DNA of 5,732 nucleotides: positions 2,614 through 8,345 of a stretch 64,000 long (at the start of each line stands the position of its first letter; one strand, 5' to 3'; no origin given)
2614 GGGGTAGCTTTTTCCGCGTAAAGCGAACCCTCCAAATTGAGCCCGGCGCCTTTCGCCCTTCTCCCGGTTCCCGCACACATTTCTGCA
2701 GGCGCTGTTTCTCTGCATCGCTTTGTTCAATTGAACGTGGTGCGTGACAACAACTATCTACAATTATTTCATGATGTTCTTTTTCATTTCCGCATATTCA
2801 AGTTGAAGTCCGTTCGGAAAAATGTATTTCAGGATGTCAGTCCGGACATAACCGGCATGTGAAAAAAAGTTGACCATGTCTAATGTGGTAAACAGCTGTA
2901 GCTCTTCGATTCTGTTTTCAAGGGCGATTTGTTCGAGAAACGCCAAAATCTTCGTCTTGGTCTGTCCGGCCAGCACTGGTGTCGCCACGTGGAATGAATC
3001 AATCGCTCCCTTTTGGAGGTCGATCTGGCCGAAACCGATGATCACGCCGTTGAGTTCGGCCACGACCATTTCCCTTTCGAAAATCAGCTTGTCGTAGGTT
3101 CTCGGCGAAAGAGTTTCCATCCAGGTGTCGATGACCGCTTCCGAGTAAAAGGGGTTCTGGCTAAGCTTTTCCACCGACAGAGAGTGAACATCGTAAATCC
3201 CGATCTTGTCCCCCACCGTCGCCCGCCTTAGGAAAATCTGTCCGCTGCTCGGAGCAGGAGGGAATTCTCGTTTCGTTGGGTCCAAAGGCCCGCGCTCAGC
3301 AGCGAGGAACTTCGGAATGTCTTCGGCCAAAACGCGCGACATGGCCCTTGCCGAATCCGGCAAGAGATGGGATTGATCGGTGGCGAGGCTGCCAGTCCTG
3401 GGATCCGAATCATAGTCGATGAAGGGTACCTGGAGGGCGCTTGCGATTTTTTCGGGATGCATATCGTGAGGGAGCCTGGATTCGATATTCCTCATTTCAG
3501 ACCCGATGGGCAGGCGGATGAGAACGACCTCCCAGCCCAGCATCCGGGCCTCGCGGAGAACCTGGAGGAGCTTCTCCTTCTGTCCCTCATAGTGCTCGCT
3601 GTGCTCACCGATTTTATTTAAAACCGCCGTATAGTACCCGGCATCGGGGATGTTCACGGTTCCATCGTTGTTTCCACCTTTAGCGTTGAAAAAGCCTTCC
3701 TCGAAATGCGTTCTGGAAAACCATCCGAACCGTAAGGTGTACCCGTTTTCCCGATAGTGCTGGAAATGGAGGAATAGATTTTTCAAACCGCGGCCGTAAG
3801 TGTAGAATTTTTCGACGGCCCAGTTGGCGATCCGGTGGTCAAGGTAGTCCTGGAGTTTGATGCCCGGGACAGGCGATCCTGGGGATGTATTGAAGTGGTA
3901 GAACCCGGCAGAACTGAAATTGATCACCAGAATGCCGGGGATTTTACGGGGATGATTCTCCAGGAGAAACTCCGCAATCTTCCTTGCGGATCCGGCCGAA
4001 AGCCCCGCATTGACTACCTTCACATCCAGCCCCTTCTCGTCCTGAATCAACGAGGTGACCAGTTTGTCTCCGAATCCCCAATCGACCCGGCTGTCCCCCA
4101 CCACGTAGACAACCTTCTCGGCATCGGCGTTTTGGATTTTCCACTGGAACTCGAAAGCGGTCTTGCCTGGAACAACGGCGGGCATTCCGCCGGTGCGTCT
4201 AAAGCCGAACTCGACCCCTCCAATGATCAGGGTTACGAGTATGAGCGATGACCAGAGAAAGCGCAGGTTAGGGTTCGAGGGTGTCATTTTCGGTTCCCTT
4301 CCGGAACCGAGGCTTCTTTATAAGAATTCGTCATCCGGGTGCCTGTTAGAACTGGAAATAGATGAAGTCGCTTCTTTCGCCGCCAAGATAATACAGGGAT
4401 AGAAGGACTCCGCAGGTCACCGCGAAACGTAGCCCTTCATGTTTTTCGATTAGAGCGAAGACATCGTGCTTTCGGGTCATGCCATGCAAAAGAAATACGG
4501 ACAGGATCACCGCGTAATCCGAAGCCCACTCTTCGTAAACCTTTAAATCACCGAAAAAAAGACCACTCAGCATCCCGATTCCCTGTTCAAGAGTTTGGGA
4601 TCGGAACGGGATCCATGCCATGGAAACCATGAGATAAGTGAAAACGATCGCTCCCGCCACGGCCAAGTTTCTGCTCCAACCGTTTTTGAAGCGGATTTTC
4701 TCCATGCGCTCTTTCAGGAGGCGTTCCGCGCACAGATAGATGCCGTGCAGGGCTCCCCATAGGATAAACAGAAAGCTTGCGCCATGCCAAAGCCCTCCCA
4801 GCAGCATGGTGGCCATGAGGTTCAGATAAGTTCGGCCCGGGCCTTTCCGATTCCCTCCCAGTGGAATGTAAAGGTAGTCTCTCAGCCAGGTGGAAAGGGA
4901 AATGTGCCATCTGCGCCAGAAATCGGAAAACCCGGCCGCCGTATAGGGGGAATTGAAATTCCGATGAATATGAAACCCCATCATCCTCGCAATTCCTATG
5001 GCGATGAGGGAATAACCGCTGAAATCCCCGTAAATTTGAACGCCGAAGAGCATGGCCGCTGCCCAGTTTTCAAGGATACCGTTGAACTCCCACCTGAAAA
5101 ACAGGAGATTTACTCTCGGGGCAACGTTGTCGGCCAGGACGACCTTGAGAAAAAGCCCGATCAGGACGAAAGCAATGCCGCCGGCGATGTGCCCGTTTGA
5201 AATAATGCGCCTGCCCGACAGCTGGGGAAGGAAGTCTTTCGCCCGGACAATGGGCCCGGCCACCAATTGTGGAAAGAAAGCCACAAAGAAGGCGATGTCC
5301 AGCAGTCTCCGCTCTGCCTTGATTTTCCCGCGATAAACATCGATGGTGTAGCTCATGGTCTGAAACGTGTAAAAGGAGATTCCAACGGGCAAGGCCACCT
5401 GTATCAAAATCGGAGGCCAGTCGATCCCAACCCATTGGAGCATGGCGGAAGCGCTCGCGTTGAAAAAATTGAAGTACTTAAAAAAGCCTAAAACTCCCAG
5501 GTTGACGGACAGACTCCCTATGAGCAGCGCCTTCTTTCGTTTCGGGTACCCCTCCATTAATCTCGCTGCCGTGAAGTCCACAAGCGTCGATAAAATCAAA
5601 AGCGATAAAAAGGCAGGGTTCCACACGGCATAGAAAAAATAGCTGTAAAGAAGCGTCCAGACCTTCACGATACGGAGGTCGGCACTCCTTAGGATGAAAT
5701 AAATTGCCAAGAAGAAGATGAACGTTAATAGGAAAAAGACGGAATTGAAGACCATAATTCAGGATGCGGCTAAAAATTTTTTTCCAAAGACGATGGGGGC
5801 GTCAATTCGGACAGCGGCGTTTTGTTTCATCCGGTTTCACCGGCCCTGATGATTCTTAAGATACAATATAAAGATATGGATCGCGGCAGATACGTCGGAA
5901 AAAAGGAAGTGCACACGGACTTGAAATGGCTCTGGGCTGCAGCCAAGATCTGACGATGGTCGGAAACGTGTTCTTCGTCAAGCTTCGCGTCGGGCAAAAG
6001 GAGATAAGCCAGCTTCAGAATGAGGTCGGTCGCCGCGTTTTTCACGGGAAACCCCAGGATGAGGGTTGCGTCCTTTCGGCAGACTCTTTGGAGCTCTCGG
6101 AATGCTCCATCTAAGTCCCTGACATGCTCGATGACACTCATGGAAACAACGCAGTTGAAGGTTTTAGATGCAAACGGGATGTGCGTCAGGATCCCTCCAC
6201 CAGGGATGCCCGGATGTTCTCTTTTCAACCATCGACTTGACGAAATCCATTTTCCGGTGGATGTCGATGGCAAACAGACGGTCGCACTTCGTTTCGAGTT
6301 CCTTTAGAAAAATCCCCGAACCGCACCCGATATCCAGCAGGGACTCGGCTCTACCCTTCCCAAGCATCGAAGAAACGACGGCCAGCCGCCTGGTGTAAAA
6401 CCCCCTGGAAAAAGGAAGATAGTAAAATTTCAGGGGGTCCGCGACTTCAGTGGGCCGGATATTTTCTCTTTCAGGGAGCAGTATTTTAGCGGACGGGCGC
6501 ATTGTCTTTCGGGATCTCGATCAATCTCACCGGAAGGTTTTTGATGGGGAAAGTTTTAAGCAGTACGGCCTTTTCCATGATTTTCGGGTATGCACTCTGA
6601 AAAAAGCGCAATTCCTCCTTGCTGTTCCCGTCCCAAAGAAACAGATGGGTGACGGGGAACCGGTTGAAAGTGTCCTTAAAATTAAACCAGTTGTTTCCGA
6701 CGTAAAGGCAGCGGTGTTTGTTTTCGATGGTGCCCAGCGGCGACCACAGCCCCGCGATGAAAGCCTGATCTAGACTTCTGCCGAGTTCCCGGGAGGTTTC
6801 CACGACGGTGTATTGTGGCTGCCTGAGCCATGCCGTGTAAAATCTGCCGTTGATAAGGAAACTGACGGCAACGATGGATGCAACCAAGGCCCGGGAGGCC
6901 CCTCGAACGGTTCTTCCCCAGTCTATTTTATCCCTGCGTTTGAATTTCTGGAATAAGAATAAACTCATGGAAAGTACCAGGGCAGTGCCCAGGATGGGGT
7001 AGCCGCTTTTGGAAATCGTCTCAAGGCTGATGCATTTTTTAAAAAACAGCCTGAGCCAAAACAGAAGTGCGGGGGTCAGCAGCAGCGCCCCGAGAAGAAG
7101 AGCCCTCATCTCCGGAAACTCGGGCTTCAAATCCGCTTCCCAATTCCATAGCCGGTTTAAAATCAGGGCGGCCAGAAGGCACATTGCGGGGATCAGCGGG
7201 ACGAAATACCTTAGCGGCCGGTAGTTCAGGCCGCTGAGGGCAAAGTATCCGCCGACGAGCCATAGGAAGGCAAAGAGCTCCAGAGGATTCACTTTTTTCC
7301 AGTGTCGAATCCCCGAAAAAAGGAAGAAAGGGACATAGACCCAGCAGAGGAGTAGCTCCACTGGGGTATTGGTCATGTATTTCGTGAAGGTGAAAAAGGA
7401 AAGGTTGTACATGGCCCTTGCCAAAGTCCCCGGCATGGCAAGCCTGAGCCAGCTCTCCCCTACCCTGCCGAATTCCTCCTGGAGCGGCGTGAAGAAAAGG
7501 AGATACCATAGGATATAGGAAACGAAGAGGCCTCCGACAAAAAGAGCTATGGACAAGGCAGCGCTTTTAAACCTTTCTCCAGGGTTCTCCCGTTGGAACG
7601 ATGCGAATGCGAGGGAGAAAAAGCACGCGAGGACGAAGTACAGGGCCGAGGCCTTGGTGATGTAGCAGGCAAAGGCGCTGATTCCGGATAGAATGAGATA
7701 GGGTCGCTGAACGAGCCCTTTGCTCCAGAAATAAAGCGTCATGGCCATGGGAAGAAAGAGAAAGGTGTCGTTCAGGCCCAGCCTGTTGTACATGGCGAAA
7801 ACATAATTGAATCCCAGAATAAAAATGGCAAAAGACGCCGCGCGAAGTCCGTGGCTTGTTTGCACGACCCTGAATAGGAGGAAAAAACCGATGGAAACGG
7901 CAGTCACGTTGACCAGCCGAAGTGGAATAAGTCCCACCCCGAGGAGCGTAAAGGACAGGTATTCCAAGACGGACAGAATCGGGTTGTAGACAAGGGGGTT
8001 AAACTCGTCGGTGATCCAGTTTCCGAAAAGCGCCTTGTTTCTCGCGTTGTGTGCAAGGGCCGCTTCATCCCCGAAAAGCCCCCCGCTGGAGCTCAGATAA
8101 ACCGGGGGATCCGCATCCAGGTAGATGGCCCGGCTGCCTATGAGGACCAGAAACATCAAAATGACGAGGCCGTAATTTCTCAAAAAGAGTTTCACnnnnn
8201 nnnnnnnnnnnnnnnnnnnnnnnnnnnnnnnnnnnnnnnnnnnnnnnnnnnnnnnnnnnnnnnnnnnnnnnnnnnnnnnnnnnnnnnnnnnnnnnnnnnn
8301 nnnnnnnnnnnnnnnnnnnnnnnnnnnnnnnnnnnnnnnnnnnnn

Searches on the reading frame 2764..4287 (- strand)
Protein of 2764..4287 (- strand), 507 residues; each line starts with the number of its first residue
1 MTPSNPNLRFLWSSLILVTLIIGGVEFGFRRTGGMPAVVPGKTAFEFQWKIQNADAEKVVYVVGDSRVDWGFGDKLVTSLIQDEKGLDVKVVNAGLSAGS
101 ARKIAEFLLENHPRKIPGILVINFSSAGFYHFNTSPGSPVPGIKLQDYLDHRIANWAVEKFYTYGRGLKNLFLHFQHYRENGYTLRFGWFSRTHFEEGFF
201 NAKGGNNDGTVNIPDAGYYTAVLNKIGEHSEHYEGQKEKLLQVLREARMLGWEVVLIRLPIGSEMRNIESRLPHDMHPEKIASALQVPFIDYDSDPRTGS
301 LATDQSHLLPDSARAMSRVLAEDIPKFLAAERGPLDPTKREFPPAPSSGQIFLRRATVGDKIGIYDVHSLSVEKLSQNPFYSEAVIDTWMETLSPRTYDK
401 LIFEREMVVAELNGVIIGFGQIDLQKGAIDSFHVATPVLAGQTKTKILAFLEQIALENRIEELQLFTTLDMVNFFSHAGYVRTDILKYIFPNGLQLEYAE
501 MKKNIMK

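Call 9: search_protein_families(library=pfam, proteins=[window:2764-4287:-], max_evalue=0.001)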
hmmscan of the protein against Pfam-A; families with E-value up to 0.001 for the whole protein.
window:2764-4287:- (507 aa): 0 families

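Call 84: find_encoding_contigs(protein=window:2764-4287:-, flank=10000, max_places=2)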
Protein window:2764-4287:- (507 aa): 1 contig read that carries it; 1 place shown.
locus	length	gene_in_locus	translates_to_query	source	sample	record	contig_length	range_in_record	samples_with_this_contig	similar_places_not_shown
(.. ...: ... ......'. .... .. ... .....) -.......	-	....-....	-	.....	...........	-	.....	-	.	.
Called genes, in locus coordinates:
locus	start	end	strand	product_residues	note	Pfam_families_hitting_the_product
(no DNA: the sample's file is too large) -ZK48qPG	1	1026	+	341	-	?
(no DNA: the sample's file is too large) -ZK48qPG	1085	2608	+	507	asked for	-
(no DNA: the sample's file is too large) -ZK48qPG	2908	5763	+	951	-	-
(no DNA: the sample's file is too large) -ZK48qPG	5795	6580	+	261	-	PF13489:Methyltransf_23, PF01209:Ubie_methyltran, PF05175:MTS, PF08003:Methyltransf_9, PF08241:Methyltransf_11, PF08242:Methyltransf_12, PF13649:Methyltransf_25, PF13847:Methyltransf_31, +2 more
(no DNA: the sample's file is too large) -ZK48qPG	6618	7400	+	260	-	PF00132:Hexapep (faint)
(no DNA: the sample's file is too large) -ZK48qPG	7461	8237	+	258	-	PF13641:Glyco_tranf_2_3, PF00535:Glycos_transf_2, PF10111:Glyco_tranf_2_2 (weak)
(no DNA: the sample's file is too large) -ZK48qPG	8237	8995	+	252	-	PF12804:NTP_transf_3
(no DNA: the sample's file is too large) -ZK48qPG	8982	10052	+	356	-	PF00485:PRK, PF13238:AAA_18 (faint)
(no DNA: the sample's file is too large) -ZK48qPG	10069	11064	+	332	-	?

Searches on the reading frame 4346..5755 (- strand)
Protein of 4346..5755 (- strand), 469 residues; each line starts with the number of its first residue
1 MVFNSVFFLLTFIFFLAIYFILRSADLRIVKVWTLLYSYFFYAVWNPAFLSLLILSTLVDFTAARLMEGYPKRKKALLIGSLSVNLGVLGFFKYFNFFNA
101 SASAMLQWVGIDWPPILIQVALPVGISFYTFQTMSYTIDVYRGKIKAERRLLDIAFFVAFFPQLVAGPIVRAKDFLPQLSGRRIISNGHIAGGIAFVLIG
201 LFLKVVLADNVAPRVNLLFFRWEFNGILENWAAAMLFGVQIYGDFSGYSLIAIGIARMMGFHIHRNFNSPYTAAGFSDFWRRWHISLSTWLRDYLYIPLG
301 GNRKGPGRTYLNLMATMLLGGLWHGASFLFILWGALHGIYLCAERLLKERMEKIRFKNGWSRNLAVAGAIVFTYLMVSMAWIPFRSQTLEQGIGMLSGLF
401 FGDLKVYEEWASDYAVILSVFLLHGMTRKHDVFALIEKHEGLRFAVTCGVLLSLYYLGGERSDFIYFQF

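Call 9: search_protein_families(library=pfam, proteins=[window:4346-5755:-], max_evalue=0.001)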
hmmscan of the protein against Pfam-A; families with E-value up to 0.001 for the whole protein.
window:4346-5755:- (469 aa): 1 family
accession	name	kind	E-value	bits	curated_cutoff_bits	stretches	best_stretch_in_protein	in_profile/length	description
PF03062.24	MBOAT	-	4.8e-30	105.4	27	1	151-374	81-323/337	MBOAT, membrane-bound O-acyltransferase family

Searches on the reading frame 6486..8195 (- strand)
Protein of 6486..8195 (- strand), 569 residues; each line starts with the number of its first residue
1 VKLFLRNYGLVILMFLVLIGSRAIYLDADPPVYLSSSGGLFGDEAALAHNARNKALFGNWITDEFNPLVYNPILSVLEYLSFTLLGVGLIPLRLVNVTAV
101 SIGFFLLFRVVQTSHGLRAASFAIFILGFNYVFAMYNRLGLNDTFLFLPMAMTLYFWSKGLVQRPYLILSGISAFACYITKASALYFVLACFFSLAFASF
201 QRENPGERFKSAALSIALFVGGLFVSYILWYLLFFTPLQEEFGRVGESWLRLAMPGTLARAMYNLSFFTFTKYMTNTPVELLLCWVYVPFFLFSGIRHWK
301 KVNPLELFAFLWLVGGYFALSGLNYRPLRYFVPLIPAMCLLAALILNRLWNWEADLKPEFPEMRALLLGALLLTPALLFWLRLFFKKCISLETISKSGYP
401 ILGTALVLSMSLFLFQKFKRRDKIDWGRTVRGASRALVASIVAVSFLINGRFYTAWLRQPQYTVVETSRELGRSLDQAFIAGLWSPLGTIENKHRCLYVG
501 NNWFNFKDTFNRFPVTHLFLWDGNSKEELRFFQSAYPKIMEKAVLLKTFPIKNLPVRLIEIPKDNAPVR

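Call 9: search_protein_families(library=pfam, proteins=[window:6486-8195:-], max_evalue=0.001)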
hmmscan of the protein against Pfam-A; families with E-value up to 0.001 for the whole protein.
window:6486-8195:- (569 aa): 1 family
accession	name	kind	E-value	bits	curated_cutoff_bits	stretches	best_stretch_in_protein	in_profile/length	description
PF13231.12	PMT_2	-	1.7e-09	38.5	26.1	1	79-226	11-155/160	Dolichyl-phosphate-mannose-protein mannosyltransferase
